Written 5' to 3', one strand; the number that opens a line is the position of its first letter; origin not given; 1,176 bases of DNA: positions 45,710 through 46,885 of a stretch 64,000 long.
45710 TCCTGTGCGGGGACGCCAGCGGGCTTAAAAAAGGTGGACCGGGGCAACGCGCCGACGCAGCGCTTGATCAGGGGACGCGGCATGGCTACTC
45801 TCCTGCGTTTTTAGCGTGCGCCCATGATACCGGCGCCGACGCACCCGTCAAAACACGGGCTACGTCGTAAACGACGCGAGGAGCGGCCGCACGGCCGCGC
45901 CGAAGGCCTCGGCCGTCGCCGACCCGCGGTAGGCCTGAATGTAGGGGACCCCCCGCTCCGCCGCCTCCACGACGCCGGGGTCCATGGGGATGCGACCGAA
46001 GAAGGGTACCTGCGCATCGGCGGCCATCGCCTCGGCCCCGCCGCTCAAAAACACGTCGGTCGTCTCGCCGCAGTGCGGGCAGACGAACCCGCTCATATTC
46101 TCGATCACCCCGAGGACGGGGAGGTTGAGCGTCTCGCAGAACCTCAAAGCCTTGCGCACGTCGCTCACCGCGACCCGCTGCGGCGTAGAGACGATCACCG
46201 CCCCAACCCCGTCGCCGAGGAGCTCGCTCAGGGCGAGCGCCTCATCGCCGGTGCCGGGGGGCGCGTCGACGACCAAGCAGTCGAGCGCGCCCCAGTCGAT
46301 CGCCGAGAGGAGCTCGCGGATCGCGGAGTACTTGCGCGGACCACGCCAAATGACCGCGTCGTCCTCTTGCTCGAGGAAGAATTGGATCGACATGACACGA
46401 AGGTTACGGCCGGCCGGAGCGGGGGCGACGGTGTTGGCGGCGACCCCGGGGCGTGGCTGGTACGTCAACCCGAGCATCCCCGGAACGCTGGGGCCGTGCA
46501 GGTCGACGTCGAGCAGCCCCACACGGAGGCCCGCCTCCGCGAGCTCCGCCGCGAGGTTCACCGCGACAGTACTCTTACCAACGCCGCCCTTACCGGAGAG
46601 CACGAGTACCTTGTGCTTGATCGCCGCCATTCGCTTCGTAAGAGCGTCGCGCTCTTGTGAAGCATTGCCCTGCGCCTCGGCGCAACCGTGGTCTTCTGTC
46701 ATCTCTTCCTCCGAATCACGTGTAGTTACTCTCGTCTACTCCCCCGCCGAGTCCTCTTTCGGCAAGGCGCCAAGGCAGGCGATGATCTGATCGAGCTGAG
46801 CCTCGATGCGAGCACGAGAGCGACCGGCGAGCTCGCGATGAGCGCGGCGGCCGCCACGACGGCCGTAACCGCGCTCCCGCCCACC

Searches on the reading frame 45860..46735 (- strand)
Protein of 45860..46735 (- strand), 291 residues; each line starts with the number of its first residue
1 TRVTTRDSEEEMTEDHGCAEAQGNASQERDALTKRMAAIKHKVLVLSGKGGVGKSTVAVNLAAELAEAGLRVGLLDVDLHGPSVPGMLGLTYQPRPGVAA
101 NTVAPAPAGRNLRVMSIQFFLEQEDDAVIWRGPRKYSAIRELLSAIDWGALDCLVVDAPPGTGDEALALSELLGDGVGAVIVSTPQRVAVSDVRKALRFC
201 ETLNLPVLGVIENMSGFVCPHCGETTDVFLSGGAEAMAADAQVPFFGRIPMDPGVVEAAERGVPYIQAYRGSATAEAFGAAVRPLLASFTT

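Call 41: search_protein_families(library=pfam, proteins=[window:45860-46735:-], max_evalue=0.001)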
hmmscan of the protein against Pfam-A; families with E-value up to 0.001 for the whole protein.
window:45860-46735:- (291 aa): 11 families
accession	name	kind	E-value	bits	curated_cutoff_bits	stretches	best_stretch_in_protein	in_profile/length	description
PF10609.15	ParA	-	4.8e-90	301.7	27.1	1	39-282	2-242/246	NUBPL iron-transfer P-loop NTPase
PF01656.29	CbiA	-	9e-16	58.4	25.4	1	44-264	2-124/125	CobQ/CobB/MinD/ParA nucleotide binding domain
PF13614.12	AAA_31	-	1e-08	35.8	27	1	44-79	5-40/177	AAA domain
PF02374.21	ArsA_ATPase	-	1.2e-06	28.4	24.3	1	41-78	1-38/305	Anion-transporting ATPase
PF09140.17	MipZ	-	1.8e-06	27.9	20.7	1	42-81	2-41/262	ATPase MipZ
PF03308.22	MeaB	-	4.5e-05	23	23.1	1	38-82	30-74/273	Methylmalonyl Co-A mutase-associated GTPase MeaB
PF20720.3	nSTAND3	-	0.0001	22.5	27.2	1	39-72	15-48/155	Novel STAND NTPase 3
PF13481.12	AAA_25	-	0.00016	21.8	27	1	39-70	31-61/195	AAA domain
PF25199.1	nSTAND_NTPase5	-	0.00019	21.7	34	0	38-78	38-79/145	Novel STAND NTPase 5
PF16575.11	CLP1_P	-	0.00029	21.2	26.6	1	48-96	1-51/188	mRNA cleavage and polyadenylation factor CLP1 P-loop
PF00142.24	Fer4_NifH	-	0.00043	20.3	25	1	45-78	4-37/271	4Fe-4S iron sulfur cluster binding proteins, NifH/frxC family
